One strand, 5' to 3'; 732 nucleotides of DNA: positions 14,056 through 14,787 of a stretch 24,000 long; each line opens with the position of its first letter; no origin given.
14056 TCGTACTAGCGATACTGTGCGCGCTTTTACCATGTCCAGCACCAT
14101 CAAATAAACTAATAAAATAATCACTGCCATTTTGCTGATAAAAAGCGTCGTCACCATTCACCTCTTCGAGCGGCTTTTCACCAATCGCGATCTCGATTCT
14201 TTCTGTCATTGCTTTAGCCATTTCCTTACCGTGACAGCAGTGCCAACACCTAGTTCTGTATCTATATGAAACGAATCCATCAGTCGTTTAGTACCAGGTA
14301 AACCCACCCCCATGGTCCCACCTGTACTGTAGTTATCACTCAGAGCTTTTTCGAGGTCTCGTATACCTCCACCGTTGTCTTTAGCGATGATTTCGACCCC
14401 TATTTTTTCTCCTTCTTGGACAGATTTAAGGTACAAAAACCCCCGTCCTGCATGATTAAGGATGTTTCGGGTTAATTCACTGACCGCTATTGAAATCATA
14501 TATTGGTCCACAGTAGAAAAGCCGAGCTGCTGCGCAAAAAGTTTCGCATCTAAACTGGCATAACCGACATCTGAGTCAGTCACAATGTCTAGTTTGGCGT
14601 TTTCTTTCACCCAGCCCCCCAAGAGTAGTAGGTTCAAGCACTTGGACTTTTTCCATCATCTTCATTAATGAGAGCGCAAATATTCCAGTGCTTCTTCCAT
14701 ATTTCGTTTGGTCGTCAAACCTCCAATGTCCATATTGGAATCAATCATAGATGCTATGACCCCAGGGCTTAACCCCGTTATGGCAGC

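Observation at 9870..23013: Stressosome-phosphorelay-HD-GYP operon back-to-back with a LapD/LapG c-di-GMP effector and T1SS operon: candidate stress-to-detachment circuit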

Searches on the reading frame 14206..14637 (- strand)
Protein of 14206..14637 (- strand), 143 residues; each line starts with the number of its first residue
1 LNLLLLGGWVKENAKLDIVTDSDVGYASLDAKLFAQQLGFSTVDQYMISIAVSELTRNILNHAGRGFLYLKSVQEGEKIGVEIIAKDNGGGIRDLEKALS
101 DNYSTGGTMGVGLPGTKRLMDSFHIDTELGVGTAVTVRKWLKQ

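Call 3: search_protein_families(library=pfam, proteins=[window:14206-14637:-])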
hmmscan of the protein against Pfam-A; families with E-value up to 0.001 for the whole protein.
window:14206-14637:- (143 aa): 2 families
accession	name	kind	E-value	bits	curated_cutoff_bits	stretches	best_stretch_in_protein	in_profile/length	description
PF13581.12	HATPase_c_2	-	3e-08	34.1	27.4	1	31-139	15-127/127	Histidine kinase-like ATPase domain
PF02518.31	HATPase_c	-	2.5e-07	31.5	26.4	1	48-139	6-107/111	Histidine kinase-, DNA gyrase B-, and HSP90-like ATPase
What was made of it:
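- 14206..14610 (-): rsbT: GHKL Ser/Thr switch kinase with intact N box (ELTRN) and G boxes (DNGGGI, GVGLPG). Pfam HATPase_c_2 (call 3).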

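Call 4: search_protein_families(library=ncbifam, proteins=[window:14206-14637:-])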
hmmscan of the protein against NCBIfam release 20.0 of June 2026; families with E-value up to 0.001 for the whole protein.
window:14206-14637:- (143 aa): 1 family
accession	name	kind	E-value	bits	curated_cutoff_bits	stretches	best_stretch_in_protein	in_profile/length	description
TIGR01925.2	spIIAB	equivalog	5e-13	49.1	135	1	22-141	12-136/137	anti-sigma F factor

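Call 20: find_homologous_proteins(query=window:14209-14610:-, max_evalue=1e-10)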
Query seq(134 aa) (134 aa): 126 proteins with E <= 1e-10 among 145 candidates; the best 120 are listed.
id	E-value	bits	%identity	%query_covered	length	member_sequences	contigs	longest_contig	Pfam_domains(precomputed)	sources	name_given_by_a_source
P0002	4.1e-80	284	100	100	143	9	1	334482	PF13581.13,PF02518.32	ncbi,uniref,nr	ncbi:anti-sigma regulatory factor [Vibrio sp. Of14-4]|uniref:anti-sigma regulatory factor n=1 Tax=Vi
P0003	8.5e-62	225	81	96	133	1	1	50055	PF13581.13,PF02518.32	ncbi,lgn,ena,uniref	ncbi:anti-sigma regulatory factor [Vibrio sp.]|uniref:anti-sigma regulatory factor n=1 Tax=Vibrio sp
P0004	4.8e-61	222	81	96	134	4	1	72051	PF13581.13,PF02518.32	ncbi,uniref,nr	ncbi:anti-sigma regulatory factor [Vibrio pectenicida]|uniref:Anti-sigma regulatory factor n=2 Tax=V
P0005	4.5e-58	213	77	96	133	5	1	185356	PF13581.13,PF02518.32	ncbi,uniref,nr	ncbi:anti-sigma regulatory factor [Vibrio hepatarius]|uniref:anti-sigma regulatory factor n=1 Tax=Vi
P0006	4.5e-55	203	73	98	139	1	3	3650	PF13581.13,PF02518.32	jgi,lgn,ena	-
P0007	1.1e-44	170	61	97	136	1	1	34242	PF13581.13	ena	-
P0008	1.8e-44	169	60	95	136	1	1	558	PF13581.13,PF02518.32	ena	-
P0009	2.5e-44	168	60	95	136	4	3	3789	PF13581.13,PF02518.32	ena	-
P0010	1.5e-43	166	61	95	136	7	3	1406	PF13581.13,PF02518.32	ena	-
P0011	2.2e-43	165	57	95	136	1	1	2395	PF13581.13,PF02518.32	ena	-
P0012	4.0e-43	165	56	96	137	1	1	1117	PF13581.13,PF02518.32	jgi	-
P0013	6.9e-43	164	60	94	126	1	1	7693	PF13581.13,PF02518.32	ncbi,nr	ncbi:MAG: anti-sigma regulatory factor [Crocinitomicaceae bacterium]|nr:anti-sigma regulatory factor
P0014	9.6e-43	163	58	95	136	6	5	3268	PF13581.13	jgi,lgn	-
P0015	1.9e-42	162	60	94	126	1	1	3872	PF13581.13,PF02518.32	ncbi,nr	ncbi:MAG: anti-sigma regulatory factor [Nitrospina sp.]|nr:anti-sigma regulatory factor [Nitrospina 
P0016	5.4e-42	161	59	94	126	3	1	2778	PF13581.13,PF02518.32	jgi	jgi:serine/threonine-protein kinase RsbT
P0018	2.5e-41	159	59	96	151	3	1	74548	PF13581.13,PF02518.32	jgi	-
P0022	1.6e-40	156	56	97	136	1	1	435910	PF13581.13,PF02518.32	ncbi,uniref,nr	ncbi:anti-sigma regulatory factor [Psychromonas aquimarina]|uniref:anti-sigma regulatory factor n=1 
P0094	1.4e-36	143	56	98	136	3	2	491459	PF13581.13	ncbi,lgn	ncbi:anti-sigma regulatory factor [Gammaproteobacteria bacterium AS21]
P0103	2.9e-34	136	59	90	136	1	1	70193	PF13581.13,PF02518.32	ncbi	ncbi:MAG: anti-sigma regulatory factor [Oceanospirillaceae bacterium]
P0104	5.9e-34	135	51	99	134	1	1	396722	PF13581.13,PF02518.32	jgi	jgi:serine/threonine-protein kinase RsbT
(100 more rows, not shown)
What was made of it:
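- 14206..14610 (-): It is 100% identical to the Vibrio sp. Of14-4 protein and has 126 homologs, several labelled RsbT by their sources (call 20).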

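Call 22: find_related_loci(query=A1, collection=genome_contigs, flank=10000)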
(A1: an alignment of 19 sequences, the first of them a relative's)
Query A1 (143 aa) in genome_contigs; peptide patterns used: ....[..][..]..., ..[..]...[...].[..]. (x = any residue, [..] = any of these).
599 stretches matched a pattern (row limit reached: there are more); 591 encode a relative of the query (tblastn E <= 1e-3); the best 80 are kept; 80 distinct loci.
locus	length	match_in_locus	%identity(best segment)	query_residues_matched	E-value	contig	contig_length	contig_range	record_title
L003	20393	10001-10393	56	10-140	2e-47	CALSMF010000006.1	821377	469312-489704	MAG: uncultured Luminiphilus sp. isolate T_MB10 genome assembly, contig: scaffold_2868_T_MB10, whole genome shotgun sequ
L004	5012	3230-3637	49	6-140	5e-39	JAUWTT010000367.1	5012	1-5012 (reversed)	MAG: Acidobacteriota bacterium isolate CSMAG_2587 CSMAG_2587_k127_3637806_length_5012_cov_17.0000, whole genome shotgun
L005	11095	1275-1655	46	15-141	7e-37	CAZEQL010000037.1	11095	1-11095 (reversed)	MAG TPA_asm: uncultured Dehalococcoidales bacterium isolate binchicken_co122_248 genome assembly, contig: NODE_4687_leng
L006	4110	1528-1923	47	12-142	4e-36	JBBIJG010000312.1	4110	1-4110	MAG: Caldilineae bacterium isolate BR1F70218_bin_157 NODE_6144_length_4110_cov_3.230826, whole genome shotgun sequence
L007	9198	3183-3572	46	11-140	7e-36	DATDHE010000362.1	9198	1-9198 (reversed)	MAG TPA_asm: Candidatus Acidoferrum sp. isolate SMAG_U270 k141_415838, whole genome shotgun sequence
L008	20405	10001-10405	50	8-141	7e-36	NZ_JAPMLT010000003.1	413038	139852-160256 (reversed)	Tumebacillus lacus strain DT12 Scaffold3, whole genome shotgun sequence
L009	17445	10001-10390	46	13-142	2e-35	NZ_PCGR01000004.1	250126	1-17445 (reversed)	Chryseomicrobium excrementi strain ET03 Scaffold_4, whole genome shotgun sequence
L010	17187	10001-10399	46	10-142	2e-35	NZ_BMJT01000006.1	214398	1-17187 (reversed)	Lysinibacillus alkalisoli strain CGMCC 1.15760 sequence06, whole genome shotgun sequence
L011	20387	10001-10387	47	12-140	1e-35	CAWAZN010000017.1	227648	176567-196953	MAG: uncultured Acidobacteriota bacterium isolate MFD05513.bin.3.149 genome assembly, contig: contig_43543, whole genome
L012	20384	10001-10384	45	15-142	5e-35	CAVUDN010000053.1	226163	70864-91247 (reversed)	MAG: uncultured Acidobacteriota bacterium isolate MFD05377.bin.3.303 genome assembly, contig: contig_86651, whole genome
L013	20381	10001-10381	50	16-141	3e-35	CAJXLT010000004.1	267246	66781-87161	MAG TPA_asm: uncultured Paenibacillaceae bacterium isolate SRR6201619_bin.6_MetaBAT_v2.12.1_MAG genome assembly, contig:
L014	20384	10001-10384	49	16-142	4e-35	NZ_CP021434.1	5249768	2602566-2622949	Tumebacillus avium strain AR23208 chromosome, complete genome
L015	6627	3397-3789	43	10-140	3e-35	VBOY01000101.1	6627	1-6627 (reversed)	MAG: Candidatus Eisenbacteria bacterium isolate WS_8 14_1009_16_40cm_scaffold_40207, whole genome shotgun sequence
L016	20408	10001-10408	45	6-141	6e-35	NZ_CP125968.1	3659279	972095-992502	Sporosarcina thermotolerans strain CCUG 53480 chromosome, complete genome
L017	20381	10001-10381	46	16-142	1e-34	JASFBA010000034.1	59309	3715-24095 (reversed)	MAG: Chloroflexia bacterium isolate PO_10 k141_81053, whole genome shotgun sequence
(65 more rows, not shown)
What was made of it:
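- Tried and rejected: genome_contigs scan with an RsbT alignment (call 22).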

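Call 24: find_encoding_contigs(protein=P0004, flank=10000, max_places=3)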
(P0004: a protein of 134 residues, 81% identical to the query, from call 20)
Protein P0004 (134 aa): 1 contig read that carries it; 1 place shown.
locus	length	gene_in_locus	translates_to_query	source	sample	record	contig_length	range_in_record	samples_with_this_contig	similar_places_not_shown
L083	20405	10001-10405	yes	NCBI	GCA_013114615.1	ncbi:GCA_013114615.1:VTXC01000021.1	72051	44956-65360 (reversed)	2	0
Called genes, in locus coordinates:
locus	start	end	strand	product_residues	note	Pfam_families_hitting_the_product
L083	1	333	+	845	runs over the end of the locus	PF08329:ChitinaseA_N, PF00801:PKD (faint), PF00704:Glyco_hydro_18, PF22352:K319L-like_PKD, PF21027:Sde0182_C (faint), PF18911:PKD_4 (weak), PF02839:CBM_5_12 (weak)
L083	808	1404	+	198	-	PF00925:GTP_cyclohydro2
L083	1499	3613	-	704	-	PF02463:SMC_N (weak), PF00664:ABC_membrane, PF00005:ABC_tran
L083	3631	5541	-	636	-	PF16448:LapD_MoxY_N, PF00990:GGDEF, PF00563:EAL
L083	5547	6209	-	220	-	PF06035:Peptidase_C93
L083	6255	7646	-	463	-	PF25919:BSH_CusB (faint), PF25917:BSH_RND (faint), PF25984:BSH_YknX (weak), PF25994:HH_AprE, PF26002:Beta-barrel_AprE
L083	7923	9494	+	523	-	PF08448:PAS_4, PF13426:PAS_9, PF08447:PAS_3, PF08448:PAS_4, PF13426:PAS_9, PF08447:PAS_3, PF08448:PAS_4, PF13426:PAS_9, +6 more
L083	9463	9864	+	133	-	PF01740:STAS, PF13466:STAS_2 (weak)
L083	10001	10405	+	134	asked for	PF13581:HATPase_c_2, PF02518:HATPase_c (weak)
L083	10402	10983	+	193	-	PF07228:SpoIIE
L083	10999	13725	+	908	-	PF00512:HisKA, PF02518:HATPase_c, PF00072:Response_reg, PF01627:Hpt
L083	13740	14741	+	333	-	PF00072:Response_reg, PF13487:HD_5, PF01966:HD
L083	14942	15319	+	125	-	PF00903:Glyoxalase (weak)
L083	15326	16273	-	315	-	-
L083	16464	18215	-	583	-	PF12793:SgrR_N, PF00496:SBP_bac_5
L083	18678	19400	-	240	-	PF00881:Nitroreductase, PF28600:Nitroreductase_C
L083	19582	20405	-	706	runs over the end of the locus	-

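Call 25: find_encoding_contigs(protein=P0005, flank=10000, max_places=3)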
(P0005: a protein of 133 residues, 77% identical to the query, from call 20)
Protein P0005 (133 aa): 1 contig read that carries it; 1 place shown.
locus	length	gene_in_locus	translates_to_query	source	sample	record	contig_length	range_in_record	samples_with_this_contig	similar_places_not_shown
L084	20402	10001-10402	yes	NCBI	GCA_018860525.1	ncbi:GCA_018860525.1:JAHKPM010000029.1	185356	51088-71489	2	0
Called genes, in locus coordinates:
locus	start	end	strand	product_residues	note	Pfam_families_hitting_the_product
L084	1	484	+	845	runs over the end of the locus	PF08329:ChitinaseA_N, PF00801:PKD (faint), PF17963:Big_9 (faint), PF00704:Glyco_hydro_18, PF18911:PKD_4 (weak), PF22352:K319L-like_PKD, PF18911:PKD_4 (weak), PF02839:CBM_5_12 (weak), +2 more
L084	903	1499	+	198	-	PF00925:GTP_cyclohydro2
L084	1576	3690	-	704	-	PF00664:ABC_membrane, PF02463:SMC_N (faint), PF00005:ABC_tran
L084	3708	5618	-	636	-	PF16448:LapD_MoxY_N, PF00990:GGDEF, PF00563:EAL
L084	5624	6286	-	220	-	PF06035:Peptidase_C93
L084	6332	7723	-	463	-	PF25919:BSH_CusB (faint), PF25917:BSH_RND (faint), PF25984:BSH_YknX (weak), PF25994:HH_AprE, PF26002:Beta-barrel_AprE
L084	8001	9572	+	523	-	PF08448:PAS_4, PF13426:PAS_9, PF08447:PAS_3, PF08448:PAS_4, PF13426:PAS_9, PF08447:PAS_3, PF08448:PAS_4, PF13426:PAS_9, +5 more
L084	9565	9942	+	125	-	PF01740:STAS, PF13466:STAS_2 (weak)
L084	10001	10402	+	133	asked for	PF13581:HATPase_c_2, PF02518:HATPase_c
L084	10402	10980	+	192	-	PF07228:SpoIIE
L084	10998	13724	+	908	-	PF00512:HisKA, PF02518:HATPase_c, PF00072:Response_reg, PF01627:Hpt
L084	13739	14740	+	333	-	PF00072:Response_reg, PF13487:HD_5, PF01966:HD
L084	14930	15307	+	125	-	-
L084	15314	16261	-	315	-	-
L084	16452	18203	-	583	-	PF12793:SgrR_N, PF00496:SBP_bac_5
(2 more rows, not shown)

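Call 26: find_encoding_contigs(protein=P0003, flank=10000, max_places=3)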
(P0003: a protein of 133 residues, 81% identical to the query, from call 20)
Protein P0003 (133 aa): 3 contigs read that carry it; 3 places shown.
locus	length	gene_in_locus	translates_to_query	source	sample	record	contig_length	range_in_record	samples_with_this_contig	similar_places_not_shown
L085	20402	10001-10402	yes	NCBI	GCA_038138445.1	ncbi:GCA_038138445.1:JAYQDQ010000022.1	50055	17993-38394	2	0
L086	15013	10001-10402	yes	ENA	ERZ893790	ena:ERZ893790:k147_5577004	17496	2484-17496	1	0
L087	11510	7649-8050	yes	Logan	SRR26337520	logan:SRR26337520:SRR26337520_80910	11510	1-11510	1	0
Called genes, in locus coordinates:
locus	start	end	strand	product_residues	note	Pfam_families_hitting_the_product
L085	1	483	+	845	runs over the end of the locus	PF08329:ChitinaseA_N, PF00801:PKD (faint), PF21027:Sde0182_C (faint), PF00704:Glyco_hydro_18, PF22352:K319L-like_PKD, PF18911:PKD_4 (weak), PF02839:CBM_5_12 (weak)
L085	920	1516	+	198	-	PF00925:GTP_cyclohydro2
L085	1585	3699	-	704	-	PF00664:ABC_membrane, PF02463:SMC_N (faint), PF00005:ABC_tran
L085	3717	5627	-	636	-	PF16448:LapD_MoxY_N, PF00990:GGDEF, PF00563:EAL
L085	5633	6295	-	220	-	PF06035:Peptidase_C93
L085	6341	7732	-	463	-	PF25917:BSH_RND (faint), PF25984:BSH_YknX (weak), PF25994:HH_AprE, PF26002:Beta-barrel_AprE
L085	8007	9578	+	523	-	PF08448:PAS_4, PF13426:PAS_9, PF08447:PAS_3, PF08448:PAS_4, PF13426:PAS_9, PF08447:PAS_3, PF08448:PAS_4, PF13426:PAS_9, +7 more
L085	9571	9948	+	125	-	PF01740:STAS, PF13466:STAS_2 (weak)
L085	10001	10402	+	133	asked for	PF13581:HATPase_c_2, PF02518:HATPase_c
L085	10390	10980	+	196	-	PF07228:SpoIIE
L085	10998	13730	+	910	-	PF00512:HisKA, PF02518:HATPase_c, PF00072:Response_reg, PF01627:Hpt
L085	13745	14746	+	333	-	PF00072:Response_reg, PF13487:HD_5, PF01966:HD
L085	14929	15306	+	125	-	-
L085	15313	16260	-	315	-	-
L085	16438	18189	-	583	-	PF12793:SgrR_N, PF00496:SBP_bac_5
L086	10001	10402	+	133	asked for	PF13581:HATPase_c_2, PF02518:HATPase_c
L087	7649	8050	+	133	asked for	PF13581:HATPase_c_2, PF02518:HATPase_c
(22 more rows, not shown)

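Call 27: search_dna_similar(query=window:14209-14610:-, collection=plasmids, mode=protein, max_rows=40, max_evalue=1e-8)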
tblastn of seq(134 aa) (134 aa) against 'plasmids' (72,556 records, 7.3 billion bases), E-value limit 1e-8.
Records with a match: 109; places in all: 209; records where one place covers at least 80% of the query: 97.
Best place of each record, by identity: >=99% 1; <60% 108.
By first word of the organism name: Phaeobacter 58; Deinococcus 17; Streptomyces 9; Vibrio 4; Listeria 2; Stenotrophomonas 2; Paraburkholderia 2; Variovorax 2; Lysinibacillus 1; Flammeovirga 1; and 11 more.
By predicted mobility (MOB-suite, as given by PLSDB): non-mobilizable 91; mobilizable 18.
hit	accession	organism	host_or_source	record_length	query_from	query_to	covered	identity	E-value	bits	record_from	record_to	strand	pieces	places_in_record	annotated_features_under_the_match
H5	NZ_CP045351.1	Vibrio aquimaris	pure culture,Non-filtered water from ...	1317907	1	133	99%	99.2%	1e-81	267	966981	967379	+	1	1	none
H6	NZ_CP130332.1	Lysinibacillus fusiformis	Winter wheat (Triticum ...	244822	1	133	99%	41.4%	5e-27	111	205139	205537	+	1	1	anti-sigma regulatory factor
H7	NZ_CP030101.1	Listeria monocytogenes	Environment,water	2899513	7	133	95%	43.1%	6e-27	110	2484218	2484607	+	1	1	none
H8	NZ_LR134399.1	Listeria monocytogenes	Homo sapiens,Vein blood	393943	7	133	95%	43.1%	7e-27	110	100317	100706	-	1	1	anti-sigma regulatory factor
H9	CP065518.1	Stenotrophomonas rhizophila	Kandelia candel (mangrove),cell culture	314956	1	133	99%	40.6%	2e-23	101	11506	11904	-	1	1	none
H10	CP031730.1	Stenotrophomonas rhizophila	Nusuttodinium aeruginosum,whole organism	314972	1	133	99%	40.6%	2e-23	101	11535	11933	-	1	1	anti-sigma regulatory factor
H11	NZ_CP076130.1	Flammeovirga kamogawensis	single bacterial isolate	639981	6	133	96%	42.2%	1e-16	81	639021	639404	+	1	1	ATP-binding protein | STAS domain-containing protein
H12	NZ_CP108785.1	Embleya sp. NBC_00888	-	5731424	12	131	90%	44.2%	6e-20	91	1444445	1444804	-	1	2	none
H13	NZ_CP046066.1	Vibrio sp. THAF191d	pure culture,Surface of a polyethylene ...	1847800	8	131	93%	42.7%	7e-23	99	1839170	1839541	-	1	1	none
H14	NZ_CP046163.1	Vibrio sp. THAF191c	pure culture,Surface of a polyethylene ...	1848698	8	131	93%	42.7%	7e-23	99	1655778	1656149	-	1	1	none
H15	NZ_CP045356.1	Vibrio sp. THAF64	pure culture,Surface of a sandy ...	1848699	8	131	93%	42.7%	7e-23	99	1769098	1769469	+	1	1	none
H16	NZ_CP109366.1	Streptomyces sp. NBC_01558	-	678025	5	131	95%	41.7%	2e-16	81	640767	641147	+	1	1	anti-sigma regulatory factor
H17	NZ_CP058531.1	Halobaculum halophilum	cell culture,sediment in salt lake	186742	3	133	98%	39.7%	1e-20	93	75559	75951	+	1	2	anti-sigma regulatory factor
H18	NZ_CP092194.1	Deinococcus sp. KNUC1210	Setaria viridis,cell ...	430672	7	131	93%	41.6%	4e-11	66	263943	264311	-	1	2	anti-sigma regulatory factor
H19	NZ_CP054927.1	Streptomyces microflavus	Single cell,soil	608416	7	133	95%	40.2%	4e-15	77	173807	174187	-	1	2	anti-sigma regulatory factor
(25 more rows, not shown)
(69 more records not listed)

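Call 28: find_encoding_contigs(protein=P0022, flank=10000, max_places=2)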
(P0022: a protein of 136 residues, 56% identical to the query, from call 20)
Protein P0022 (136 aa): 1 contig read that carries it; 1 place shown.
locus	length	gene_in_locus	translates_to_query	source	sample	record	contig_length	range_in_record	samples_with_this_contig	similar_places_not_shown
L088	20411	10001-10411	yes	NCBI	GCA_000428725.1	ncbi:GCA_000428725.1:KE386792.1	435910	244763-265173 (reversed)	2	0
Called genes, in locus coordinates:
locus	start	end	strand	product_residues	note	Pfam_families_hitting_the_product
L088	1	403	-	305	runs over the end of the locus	PF00126:HTH_1, PF03466:LysR_substrate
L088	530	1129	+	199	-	PF01370:Epimerase (weak), PF08659:KR (faint), PF13561:adh_short_C2, PF00106:adh_short, PF23441:SDR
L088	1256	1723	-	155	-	PF00583:Acetyltransf_1, PF13673:Acetyltransf_10, PF13508:Acetyltransf_7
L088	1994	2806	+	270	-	PF12833:HTH_18, PF00165:HTH_AraC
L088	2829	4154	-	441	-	PF01554:MatE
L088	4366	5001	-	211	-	PF01786:AOX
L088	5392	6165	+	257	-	PF00849:PseudoU_synth_2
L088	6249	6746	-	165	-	-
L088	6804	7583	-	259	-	-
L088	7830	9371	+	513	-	PF08447:PAS_3, PF08448:PAS_4, PF13426:PAS_9, PF00989:PAS, PF08448:PAS_4, PF13426:PAS_9, PF08447:PAS_3, PF08448:PAS_4, +7 more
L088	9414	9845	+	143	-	PF01740:STAS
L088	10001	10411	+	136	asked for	PF13581:HATPase_c_2, PF02518:HATPase_c (weak)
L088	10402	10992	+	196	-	PF07228:SpoIIE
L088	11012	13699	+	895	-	PF00512:HisKA, PF02518:HATPase_c, PF00072:Response_reg, PF01627:Hpt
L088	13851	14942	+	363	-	PF00072:Response_reg, PF13487:HD_5, PF01966:HD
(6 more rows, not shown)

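Call 29: find_encoding_contigs(protein=P0094, flank=10000, max_places=2)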
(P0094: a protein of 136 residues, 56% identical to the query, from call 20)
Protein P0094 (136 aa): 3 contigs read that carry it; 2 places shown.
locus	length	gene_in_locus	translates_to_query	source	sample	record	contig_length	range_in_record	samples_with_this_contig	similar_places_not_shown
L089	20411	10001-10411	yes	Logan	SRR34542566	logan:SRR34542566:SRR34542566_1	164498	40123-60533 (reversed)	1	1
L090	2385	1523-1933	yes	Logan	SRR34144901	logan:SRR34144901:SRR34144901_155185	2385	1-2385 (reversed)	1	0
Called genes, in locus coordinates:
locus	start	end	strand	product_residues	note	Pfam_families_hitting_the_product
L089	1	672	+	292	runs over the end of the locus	PF00950:ABC-3, PF01032:FecCD (weak)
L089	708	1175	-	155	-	PF04073:tRNA_edit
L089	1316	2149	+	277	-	PF00756:Esterase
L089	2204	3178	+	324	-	PF05971:Methyltransf_10, PF05175:MTS (weak)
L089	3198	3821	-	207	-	PF03458:Gly_transporter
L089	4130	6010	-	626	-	PF22673:MCP-like_PDC_1 (faint), PF02743:dCache_1, PF08269:dCache_2 (weak), PF17201:Cache_3-Cache_2 (weak), PF00672:HAMP (weak), PF00015:MCPsignal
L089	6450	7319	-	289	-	PF00551:Formyl_trans_N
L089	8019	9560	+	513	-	PF08447:PAS_3, PF08448:PAS_4, PF13426:PAS_9, PF08448:PAS_4, PF13426:PAS_9, PF08447:PAS_3, PF08448:PAS_4, PF13426:PAS_9, +5 more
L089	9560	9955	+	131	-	PF01740:STAS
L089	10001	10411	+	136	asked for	PF13581:HATPase_c_2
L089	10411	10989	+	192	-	PF07228:SpoIIE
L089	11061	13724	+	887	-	PF00512:HisKA, PF02518:HATPase_c, PF00072:Response_reg, PF01627:Hpt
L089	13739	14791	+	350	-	PF00072:Response_reg, PF13487:HD_5, PF01966:HD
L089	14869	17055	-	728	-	PF00990:GGDEF, PF00563:EAL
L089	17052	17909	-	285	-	PF00497:SBP_bac_3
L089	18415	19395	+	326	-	PF01965:DJ-1_PfpI (weak), PF00165:HTH_AraC, PF12833:HTH_18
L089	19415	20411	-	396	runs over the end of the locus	PF06155:GBBH-like_N, PF02668:TauD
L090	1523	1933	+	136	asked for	PF13581:HATPase_c_2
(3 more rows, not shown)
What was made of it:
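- In AS21 the cassette also abuts a c-di-GMP gene, a GGDEF-EAL protein (call 29).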

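Call 30: get_annotated_region(hit=H13, flank=10000)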
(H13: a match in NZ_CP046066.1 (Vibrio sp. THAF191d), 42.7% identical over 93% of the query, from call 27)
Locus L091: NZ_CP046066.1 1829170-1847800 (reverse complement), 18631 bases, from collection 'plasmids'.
description: Vibrio sp. THAF191d plasmid pTHAF191d_b, complete sequence
organism: Vibrio sp. THAF191d (NCBI taxid 2661922)
taxonomy: Bacteria; Pseudomonadota; Gammaproteobacteria; Vibrionales; Vibrionaceae; Vibrio; Vibrio sp. THAF191d
host: -; source: pure culture,Surface of a polyethylene microplastic particle present in tank 6 of a marine aquarium ...; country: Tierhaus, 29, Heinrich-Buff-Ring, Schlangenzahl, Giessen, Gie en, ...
typing (MOB-suite, as given by PLSDB): non-mobilizable
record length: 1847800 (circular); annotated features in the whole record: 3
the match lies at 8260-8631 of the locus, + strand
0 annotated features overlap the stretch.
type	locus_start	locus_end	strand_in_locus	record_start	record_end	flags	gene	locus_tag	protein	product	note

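Call 31: find_encoding_contigs(protein=P0104, flank=10000, max_places=1)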
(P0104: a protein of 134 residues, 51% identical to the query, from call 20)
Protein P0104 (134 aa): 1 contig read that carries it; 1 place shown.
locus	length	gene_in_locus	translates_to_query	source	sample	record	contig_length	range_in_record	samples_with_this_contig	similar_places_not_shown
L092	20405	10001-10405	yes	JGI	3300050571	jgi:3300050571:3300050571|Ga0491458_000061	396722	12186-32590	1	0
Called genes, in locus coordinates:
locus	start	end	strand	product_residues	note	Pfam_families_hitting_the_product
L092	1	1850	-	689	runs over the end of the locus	PF00027:cNMP_binding, PF00989:PAS, PF00512:HisKA, PF02518:HATPase_c, PF00072:Response_reg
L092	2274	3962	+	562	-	PF00072:Response_reg, PF00512:HisKA, PF02518:HATPase_c, PF00072:Response_reg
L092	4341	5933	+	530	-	PF00072:Response_reg, PF00512:HisKA, PF02518:HATPase_c, PF00072:Response_reg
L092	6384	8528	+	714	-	PF00512:HisKA, PF02518:HATPase_c, PF00072:Response_reg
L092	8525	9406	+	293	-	PF00989:PAS, PF24820:Diguanyl_cycl_sensor (weak), PF13426:PAS_9, PF01740:STAS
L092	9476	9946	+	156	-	PF01740:STAS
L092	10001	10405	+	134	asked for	PF13581:HATPase_c_2, PF02518:HATPase_c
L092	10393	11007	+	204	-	PF07228:SpoIIE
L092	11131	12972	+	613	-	PF00512:HisKA, PF02518:HATPase_c, PF00072:Response_reg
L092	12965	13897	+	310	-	PF00072:Response_reg, PF00990:GGDEF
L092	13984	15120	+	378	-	PF00072:Response_reg, PF00512:HisKA, PF02518:HATPase_c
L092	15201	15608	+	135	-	PF00072:Response_reg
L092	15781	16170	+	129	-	PF00072:Response_reg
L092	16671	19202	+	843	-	PF00015:MCPsignal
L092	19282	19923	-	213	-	PF11769:DUF3313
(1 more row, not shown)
